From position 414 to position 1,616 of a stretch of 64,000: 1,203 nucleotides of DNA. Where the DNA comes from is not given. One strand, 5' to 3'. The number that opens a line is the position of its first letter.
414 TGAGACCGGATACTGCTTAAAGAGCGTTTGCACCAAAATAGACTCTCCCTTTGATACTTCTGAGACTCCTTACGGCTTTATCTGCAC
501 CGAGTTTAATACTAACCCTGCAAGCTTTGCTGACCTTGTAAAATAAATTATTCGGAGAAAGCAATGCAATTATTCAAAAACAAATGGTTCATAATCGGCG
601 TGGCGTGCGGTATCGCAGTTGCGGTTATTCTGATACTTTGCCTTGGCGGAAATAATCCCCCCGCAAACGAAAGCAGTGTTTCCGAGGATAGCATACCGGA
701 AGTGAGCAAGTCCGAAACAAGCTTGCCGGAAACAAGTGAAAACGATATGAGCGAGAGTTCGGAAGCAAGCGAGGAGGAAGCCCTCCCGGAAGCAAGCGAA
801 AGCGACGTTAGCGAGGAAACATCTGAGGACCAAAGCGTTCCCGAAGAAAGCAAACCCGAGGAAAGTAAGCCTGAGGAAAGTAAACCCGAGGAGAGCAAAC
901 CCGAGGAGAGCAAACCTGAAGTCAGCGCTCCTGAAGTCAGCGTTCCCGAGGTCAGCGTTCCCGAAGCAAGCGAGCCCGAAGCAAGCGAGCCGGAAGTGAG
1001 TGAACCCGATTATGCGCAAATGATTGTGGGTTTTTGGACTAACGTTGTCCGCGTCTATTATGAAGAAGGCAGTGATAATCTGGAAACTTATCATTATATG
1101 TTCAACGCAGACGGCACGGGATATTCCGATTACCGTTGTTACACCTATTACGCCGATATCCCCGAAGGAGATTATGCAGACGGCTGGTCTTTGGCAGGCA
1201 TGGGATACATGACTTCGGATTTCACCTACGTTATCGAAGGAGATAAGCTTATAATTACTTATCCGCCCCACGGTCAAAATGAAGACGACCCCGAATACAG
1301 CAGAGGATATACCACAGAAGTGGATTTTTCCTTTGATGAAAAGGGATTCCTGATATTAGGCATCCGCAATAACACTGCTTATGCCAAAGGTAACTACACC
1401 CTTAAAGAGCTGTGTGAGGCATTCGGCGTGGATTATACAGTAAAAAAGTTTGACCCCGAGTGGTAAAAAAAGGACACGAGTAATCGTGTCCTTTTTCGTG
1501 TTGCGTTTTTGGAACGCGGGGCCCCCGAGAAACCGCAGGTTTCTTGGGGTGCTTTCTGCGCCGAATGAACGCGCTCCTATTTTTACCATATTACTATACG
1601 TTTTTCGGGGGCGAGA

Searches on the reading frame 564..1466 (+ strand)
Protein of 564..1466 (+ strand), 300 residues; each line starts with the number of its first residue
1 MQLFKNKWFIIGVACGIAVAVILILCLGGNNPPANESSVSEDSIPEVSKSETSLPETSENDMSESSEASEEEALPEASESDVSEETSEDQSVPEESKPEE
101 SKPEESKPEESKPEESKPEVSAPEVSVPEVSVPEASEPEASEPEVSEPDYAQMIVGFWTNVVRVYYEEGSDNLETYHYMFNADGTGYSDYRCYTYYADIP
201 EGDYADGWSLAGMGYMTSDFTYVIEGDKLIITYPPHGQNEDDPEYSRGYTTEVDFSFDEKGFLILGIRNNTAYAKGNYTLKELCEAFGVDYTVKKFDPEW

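Call 67: search_protein_families(library=pfam, proteins=[window:564-1466:+], max_evalue=0.001)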
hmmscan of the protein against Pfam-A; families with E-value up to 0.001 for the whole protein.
window:564-1466:+ (300 aa): 1 family
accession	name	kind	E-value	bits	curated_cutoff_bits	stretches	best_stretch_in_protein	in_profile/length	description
PF18692.7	DUF5640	-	0.00044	20.5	28.5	0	201-240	35-56/85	Family of unknown function (DUF5640)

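Call 74: find_encoding_contigs(protein=window:564-1466:+, flank=10000, max_places=2)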
Protein window:564-1466:+ (300 aa): no gene with exactly this product is on record in the collection.
